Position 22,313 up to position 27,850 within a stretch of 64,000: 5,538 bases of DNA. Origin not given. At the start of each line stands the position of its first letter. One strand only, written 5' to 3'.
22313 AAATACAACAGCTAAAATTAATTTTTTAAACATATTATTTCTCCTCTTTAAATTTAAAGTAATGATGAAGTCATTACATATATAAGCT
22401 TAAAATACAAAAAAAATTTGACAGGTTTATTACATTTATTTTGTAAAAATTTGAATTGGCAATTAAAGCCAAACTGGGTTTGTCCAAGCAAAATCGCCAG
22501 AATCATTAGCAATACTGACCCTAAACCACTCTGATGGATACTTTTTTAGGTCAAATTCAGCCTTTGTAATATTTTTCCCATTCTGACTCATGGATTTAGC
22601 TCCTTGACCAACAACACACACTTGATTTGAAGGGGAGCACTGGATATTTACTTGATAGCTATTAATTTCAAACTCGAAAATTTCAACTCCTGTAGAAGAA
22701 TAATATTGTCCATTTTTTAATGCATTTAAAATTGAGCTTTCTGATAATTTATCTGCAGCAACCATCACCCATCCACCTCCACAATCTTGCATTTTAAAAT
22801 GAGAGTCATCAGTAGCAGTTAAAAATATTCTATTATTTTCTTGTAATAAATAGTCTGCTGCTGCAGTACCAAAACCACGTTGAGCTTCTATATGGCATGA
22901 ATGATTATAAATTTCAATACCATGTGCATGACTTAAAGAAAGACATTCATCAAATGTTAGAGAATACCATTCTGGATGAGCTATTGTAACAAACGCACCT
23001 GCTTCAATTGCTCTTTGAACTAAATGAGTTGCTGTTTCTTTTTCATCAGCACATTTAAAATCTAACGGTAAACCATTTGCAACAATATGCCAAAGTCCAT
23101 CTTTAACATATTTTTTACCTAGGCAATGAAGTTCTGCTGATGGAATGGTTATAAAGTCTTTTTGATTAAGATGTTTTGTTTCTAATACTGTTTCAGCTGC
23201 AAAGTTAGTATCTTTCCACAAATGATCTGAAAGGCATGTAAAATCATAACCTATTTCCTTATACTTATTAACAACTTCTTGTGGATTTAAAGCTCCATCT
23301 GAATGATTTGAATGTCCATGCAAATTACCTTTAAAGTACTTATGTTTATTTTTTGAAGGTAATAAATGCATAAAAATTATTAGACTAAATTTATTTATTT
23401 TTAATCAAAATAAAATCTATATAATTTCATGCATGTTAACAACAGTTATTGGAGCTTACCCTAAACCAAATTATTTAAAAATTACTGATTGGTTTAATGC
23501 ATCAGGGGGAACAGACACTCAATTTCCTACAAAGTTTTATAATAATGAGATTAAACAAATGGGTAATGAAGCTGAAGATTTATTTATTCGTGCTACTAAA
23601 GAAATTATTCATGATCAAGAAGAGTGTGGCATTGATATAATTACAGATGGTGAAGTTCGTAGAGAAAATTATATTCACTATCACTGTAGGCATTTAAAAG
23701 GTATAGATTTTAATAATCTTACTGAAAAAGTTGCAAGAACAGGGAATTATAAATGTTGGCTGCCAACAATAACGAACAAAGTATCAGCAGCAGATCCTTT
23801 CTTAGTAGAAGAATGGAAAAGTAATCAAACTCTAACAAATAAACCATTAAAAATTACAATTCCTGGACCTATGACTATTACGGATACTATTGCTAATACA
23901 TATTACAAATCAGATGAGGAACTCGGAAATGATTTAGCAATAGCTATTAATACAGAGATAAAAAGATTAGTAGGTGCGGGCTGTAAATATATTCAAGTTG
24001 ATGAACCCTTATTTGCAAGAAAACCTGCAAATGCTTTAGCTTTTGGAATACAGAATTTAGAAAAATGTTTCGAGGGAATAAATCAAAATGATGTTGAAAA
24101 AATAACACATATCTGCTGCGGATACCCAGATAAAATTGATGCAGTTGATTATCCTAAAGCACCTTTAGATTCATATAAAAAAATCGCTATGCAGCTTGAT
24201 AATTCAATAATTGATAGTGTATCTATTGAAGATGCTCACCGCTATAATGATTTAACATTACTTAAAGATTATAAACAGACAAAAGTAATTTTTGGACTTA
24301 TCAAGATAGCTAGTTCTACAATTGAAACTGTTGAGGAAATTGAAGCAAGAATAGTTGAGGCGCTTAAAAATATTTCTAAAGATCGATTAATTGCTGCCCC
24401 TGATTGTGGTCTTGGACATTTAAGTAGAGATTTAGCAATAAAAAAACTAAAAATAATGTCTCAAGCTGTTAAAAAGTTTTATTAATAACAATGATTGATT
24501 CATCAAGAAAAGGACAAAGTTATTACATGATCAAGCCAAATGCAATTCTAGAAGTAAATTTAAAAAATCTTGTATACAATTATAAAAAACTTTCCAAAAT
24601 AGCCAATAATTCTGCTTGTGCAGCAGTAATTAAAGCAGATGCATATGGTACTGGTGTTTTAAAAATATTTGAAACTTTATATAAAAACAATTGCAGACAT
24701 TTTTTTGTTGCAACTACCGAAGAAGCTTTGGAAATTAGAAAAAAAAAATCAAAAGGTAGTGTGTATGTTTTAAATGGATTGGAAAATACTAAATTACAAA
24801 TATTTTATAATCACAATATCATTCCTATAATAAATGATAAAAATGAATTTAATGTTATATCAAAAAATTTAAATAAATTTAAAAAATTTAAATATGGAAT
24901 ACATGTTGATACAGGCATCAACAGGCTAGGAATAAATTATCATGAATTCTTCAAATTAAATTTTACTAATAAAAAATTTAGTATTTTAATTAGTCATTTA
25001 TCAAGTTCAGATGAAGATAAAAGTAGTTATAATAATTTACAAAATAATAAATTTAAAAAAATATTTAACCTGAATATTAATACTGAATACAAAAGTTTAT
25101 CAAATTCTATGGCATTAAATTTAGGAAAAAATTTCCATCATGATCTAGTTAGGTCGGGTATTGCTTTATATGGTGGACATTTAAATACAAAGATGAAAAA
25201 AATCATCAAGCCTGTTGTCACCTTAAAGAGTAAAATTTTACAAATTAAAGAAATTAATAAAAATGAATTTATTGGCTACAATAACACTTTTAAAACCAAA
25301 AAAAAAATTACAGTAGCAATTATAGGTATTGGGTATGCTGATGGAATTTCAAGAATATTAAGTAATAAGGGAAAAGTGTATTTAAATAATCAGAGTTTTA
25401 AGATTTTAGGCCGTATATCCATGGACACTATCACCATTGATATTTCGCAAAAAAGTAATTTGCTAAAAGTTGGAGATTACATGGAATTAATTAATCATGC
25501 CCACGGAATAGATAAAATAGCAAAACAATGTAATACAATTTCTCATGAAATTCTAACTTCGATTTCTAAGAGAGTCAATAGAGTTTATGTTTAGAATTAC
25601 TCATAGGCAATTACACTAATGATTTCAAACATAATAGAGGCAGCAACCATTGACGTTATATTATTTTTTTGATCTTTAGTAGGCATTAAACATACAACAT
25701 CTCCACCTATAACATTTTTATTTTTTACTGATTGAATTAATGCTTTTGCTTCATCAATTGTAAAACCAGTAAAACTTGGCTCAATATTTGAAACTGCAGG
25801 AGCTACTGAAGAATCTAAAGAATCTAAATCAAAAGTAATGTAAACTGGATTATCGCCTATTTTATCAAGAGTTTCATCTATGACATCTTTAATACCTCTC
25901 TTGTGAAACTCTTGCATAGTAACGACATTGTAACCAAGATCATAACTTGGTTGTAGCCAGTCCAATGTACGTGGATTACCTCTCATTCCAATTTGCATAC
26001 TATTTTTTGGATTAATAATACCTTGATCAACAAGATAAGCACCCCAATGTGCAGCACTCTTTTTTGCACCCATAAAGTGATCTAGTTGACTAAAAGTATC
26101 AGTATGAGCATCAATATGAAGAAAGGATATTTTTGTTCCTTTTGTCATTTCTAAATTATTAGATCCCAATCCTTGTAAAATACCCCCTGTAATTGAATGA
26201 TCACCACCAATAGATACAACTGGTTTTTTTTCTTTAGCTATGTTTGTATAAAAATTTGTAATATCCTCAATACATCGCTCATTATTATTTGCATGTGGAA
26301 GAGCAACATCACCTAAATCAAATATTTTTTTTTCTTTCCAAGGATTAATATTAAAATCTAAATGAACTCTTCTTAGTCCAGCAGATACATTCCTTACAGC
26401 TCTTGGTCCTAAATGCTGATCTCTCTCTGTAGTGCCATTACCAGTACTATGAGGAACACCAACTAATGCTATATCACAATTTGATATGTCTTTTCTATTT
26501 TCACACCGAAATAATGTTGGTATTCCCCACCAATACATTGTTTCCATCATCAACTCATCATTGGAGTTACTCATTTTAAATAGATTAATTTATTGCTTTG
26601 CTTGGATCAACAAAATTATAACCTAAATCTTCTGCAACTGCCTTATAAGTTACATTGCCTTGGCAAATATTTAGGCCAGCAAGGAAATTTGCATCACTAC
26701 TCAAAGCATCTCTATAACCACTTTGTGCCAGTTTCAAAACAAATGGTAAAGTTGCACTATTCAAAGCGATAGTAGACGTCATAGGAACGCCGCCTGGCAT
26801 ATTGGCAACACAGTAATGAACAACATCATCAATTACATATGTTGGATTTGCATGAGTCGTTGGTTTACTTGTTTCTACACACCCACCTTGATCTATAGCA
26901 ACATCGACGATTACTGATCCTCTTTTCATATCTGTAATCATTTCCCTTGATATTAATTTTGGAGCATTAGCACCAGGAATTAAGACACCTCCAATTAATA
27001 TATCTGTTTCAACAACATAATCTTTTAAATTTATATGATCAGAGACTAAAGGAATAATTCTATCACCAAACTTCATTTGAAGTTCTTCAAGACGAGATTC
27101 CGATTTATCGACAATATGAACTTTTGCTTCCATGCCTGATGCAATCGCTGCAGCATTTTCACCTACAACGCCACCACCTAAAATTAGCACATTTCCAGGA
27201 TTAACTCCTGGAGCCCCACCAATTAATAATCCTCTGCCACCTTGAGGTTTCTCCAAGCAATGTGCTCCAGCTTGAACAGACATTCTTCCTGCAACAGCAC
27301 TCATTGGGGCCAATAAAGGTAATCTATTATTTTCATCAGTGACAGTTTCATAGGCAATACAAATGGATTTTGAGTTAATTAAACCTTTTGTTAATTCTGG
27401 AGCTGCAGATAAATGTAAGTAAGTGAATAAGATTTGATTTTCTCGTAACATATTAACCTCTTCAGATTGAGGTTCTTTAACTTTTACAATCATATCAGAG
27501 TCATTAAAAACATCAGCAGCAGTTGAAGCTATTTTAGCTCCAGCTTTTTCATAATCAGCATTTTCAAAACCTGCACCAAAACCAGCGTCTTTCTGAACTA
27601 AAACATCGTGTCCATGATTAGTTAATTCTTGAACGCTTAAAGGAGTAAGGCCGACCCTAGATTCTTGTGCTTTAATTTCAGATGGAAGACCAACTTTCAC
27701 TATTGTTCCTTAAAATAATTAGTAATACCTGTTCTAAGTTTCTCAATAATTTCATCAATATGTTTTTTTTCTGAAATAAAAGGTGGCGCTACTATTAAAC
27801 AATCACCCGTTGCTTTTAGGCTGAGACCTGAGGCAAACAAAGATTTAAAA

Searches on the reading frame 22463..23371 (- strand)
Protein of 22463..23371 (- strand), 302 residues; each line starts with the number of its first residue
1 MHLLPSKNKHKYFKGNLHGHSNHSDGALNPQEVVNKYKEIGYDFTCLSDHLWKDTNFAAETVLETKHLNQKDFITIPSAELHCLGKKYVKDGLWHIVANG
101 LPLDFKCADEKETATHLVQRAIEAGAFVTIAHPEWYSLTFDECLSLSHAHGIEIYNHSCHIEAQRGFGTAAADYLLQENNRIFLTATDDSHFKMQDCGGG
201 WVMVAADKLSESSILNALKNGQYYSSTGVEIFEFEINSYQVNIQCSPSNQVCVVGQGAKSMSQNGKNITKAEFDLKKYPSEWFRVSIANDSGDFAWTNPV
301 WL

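Call 7: search_protein_families(library=ncbifam, proteins=[window:22463-23371:-], max_evalue=0.00001)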
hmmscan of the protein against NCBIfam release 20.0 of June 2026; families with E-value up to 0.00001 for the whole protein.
window:22463-23371:- (302 aa): 2 families
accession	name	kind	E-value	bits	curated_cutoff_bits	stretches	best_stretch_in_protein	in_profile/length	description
NF038032.1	CehA_McbA_metalo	domain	1.9e-24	86.7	80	1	11-302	1-314/315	CehA/McbA family metallohydrolase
NF041577.1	nside_bi_sphtase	equivalog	2.1e-07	30.4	400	0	16-51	5-40/276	3',5'-nucleoside bisphosphate phosphatase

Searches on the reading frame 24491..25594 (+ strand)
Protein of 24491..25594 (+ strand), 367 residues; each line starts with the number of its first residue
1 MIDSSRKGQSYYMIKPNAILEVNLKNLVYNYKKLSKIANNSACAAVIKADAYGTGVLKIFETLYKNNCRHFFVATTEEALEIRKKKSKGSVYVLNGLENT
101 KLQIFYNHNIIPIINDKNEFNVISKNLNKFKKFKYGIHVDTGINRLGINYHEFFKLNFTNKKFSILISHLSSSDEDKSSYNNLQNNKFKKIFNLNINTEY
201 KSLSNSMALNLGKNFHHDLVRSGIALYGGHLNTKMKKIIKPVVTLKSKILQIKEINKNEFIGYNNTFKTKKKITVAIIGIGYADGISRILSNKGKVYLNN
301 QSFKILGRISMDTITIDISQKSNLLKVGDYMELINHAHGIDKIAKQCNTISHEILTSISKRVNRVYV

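Call 7: search_protein_families(library=ncbifam, proteins=[window:24491-25594:+], max_evalue=0.00001)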
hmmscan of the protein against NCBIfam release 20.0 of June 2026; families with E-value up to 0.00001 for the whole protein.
window:24491-25594:+ (367 aa): 9 families
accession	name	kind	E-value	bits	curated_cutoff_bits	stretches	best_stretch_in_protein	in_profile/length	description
TIGR00492.1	alr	equivalog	7.2e-79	265.3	168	1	18-367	3-368/369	alanine racemase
NF000792.0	PRK00053.2-3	equivalog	4.7e-69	233.3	384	1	19-367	5-359/360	alanine racemase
NF008897.0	PRK11930.1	equivalog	1.3e-66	225.2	804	1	17-366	459-819/822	bifunctional UDP-N-acetylmuramoyl-tripeptide:D-alanyl-D-alanine ligase/alanine racemase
NF033131.1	vanT-G-Cterm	exception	7.3e-65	219.2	460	1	18-366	3-368/368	serine racemase VanT catalytic subunit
NF033132.1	vanT-CELN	equivalog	8.8e-45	153.3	900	1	17-363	339-694/697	membrane-bound serine racemase VanT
NF002970.2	PRK03646.1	exception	3.1e-44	151.5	600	1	21-363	8-352/356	catabolic alanine racemase DadX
NF000791.0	PRK00053.2-2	equivalog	6.5e-39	134.1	218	1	20-367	4-340/340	alanine racemase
NF009879.0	PRK13340.1-4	subfamily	2.2e-31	109.1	434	1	14-331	38-365/406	alanine racemase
NF033133.1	vanT-L-cat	exception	4.3e-27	95.3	750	1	19-362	9-361/366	serine racemase VanT-L catalytic subunit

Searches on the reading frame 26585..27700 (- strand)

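Call 7: search_protein_families(library=ncbifam, proteins=[window:26585-27700:-], max_evalue=0.00001)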
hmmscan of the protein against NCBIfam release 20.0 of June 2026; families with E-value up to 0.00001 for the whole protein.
window:26585-27700:- (371 aa): 5 families
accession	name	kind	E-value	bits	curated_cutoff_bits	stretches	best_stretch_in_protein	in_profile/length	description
TIGR00518.1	alaDH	equivalog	8.4e-149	495.5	391.85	1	1-370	1-369/370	alanine dehydrogenase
NF006942.0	PRK09424.1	equivalog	1.5e-47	162.5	383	2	1-200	1-197/510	Re/Si-specific NAD(P)(+) transhydrogenase subunit alpha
TIGR00561.1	pntA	equivalog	1.2e-42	146.3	444.4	2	2-202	1-198/511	Re/Si-specific NAD(P)(+) transhydrogenase subunit alpha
NF006162.0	PRK08306.1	equivalog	1.7e-06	27.6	261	1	170-274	156-249/297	dipicolinate synthase subunit DpsA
TIGR02853.1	spore_dpaA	equivalog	6.7e-06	25.6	319.65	0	169-274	152-246/287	dipicolinic acid synthetase subunit A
